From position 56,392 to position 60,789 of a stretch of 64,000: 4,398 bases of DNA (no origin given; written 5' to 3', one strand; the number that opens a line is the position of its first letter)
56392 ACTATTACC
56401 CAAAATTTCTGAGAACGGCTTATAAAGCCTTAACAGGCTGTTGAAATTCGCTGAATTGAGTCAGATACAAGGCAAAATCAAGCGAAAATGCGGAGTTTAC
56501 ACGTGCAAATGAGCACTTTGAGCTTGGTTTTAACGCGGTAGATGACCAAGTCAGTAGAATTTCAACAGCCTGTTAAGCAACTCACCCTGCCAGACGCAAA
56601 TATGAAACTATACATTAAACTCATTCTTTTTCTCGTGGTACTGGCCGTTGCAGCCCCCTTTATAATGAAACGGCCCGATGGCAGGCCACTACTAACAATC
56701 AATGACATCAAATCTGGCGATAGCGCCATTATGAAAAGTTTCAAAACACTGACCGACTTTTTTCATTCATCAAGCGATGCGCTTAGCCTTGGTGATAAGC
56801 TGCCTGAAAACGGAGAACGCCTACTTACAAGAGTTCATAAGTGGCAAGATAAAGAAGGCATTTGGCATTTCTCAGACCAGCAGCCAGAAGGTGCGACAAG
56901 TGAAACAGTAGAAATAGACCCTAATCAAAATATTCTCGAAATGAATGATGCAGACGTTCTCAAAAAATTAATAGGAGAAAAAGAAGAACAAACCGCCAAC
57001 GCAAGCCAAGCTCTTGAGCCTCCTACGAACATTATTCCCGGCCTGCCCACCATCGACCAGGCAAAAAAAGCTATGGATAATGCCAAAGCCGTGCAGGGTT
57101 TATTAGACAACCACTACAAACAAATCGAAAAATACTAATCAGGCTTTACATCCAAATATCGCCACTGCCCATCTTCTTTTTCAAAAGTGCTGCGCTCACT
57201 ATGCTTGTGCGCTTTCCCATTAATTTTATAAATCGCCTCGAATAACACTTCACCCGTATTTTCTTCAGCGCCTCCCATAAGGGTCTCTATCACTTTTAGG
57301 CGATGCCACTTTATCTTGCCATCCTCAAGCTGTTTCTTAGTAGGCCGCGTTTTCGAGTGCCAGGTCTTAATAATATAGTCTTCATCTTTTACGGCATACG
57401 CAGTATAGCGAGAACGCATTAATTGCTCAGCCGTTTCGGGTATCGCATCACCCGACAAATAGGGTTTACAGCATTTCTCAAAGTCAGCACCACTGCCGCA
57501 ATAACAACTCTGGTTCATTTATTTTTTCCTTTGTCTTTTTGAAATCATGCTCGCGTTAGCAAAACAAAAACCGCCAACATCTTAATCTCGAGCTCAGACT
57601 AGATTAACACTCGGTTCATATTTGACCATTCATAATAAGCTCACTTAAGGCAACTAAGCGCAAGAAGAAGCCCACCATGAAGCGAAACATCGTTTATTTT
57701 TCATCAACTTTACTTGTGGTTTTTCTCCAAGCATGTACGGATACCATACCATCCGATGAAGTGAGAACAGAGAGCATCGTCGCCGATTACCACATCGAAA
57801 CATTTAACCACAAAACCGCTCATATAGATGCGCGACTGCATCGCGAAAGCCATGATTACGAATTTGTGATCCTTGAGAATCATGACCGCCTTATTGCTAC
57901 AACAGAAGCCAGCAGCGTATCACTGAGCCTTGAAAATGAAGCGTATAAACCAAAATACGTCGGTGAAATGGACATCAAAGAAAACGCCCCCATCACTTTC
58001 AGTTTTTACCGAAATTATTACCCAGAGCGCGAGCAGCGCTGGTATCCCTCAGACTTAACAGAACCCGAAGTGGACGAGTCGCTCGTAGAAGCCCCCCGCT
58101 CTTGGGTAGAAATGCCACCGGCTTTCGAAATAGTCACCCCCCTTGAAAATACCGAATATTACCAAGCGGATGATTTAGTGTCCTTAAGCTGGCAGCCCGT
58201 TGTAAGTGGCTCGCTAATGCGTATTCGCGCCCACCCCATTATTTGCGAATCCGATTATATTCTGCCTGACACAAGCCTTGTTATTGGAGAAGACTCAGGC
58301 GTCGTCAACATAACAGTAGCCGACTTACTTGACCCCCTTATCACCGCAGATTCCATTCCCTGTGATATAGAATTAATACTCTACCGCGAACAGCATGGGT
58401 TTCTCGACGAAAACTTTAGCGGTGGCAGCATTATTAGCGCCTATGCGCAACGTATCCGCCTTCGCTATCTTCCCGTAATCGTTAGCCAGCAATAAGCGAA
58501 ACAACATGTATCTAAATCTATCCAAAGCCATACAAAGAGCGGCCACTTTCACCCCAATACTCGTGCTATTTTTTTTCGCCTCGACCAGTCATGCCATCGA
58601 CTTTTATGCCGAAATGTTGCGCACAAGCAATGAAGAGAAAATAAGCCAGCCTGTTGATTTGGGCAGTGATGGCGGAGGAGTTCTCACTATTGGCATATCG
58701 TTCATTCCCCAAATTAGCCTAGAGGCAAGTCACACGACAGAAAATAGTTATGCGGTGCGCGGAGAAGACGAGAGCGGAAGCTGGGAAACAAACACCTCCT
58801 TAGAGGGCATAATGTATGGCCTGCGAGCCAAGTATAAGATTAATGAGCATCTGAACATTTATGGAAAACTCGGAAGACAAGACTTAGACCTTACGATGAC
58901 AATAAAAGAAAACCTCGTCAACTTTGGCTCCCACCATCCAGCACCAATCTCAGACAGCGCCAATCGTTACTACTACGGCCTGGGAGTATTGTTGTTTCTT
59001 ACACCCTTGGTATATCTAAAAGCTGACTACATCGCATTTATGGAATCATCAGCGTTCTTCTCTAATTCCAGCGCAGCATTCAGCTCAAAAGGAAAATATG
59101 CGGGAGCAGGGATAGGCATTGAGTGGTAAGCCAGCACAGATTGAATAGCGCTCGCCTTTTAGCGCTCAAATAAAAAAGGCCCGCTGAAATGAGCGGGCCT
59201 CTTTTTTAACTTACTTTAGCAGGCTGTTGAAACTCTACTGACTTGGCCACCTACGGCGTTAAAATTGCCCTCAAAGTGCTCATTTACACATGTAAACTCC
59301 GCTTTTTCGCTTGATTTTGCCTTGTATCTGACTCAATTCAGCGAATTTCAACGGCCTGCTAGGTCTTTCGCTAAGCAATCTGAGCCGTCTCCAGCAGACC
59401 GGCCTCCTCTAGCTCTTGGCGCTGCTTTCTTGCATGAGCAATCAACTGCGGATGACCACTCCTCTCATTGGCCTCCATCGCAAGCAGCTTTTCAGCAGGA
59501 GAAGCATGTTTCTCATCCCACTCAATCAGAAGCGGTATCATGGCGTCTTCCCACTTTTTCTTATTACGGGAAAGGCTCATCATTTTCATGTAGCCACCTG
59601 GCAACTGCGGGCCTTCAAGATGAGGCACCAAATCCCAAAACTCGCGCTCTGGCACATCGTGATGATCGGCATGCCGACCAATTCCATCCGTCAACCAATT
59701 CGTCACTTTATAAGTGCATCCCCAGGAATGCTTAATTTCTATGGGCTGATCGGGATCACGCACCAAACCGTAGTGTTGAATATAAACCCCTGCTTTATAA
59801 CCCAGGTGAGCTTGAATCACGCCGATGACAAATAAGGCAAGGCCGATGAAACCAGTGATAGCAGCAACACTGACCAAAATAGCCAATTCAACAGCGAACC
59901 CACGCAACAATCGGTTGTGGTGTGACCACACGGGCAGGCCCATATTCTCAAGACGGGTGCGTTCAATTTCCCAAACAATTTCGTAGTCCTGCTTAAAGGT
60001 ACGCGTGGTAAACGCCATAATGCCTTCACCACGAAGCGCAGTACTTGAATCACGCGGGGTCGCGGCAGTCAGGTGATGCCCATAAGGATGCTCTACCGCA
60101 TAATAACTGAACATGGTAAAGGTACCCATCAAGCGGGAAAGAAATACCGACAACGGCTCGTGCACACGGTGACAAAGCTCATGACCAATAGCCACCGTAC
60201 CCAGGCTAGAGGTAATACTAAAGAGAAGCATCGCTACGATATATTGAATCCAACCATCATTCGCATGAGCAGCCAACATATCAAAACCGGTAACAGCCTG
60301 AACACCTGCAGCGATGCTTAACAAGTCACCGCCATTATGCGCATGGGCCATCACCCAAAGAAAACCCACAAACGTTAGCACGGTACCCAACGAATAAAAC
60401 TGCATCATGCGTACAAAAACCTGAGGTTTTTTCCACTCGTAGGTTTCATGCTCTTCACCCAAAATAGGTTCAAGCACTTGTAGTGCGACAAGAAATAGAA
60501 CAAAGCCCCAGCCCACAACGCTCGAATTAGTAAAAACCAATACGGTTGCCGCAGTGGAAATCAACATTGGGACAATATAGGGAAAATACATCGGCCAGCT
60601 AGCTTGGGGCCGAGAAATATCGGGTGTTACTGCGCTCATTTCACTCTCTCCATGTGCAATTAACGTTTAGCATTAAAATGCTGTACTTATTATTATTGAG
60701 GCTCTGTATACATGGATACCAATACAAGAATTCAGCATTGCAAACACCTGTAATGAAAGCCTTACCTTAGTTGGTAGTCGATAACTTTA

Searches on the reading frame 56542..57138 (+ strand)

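Call 6: search_protein_families(library=pfam, proteins=[window:56542-57138:+], max_evalue=0.001)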
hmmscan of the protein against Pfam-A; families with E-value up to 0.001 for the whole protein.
window:56542-57138:+ (198 aa): 1 family
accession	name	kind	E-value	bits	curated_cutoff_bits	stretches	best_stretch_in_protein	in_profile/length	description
PF13511.11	DUF4124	-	0.00056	20.5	22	0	98-130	14-47/56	Domain of unknown function (DUF4124)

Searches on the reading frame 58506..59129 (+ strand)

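Call 6: search_protein_families(library=pfam, proteins=[window:58506-59129:+], max_evalue=0.001)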
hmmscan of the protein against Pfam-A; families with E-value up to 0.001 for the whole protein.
window:58506-59129:+ (207 aa): 1 family
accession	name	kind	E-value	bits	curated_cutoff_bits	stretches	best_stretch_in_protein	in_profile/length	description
PF13505.12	OMP_b-brl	-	8.6e-08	33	28.7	1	55-176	43-151/175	Outer membrane protein beta-barrel domain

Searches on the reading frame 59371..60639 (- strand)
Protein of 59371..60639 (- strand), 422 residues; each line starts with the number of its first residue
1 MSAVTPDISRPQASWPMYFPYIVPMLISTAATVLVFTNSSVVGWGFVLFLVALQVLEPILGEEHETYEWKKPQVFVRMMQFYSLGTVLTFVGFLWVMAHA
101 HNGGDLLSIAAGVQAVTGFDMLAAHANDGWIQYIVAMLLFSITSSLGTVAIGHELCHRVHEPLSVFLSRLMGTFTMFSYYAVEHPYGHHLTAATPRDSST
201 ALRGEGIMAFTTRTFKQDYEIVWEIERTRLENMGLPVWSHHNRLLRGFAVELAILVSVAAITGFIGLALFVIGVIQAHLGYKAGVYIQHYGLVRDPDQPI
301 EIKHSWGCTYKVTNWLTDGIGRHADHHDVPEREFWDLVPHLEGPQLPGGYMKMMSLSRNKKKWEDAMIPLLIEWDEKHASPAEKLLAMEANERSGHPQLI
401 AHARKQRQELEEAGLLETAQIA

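Call 6: search_protein_families(library=pfam, proteins=[window:59371-60639:-], max_evalue=0.001)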
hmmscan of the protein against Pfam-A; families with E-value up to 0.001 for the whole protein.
window:59371-60639:- (422 aa): 1 family
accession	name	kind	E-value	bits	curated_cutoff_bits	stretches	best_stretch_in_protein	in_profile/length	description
PF00487.30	FA_desaturase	-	3.1e-25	89.8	29.7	1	129-351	2-247/253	Fatty acid desaturase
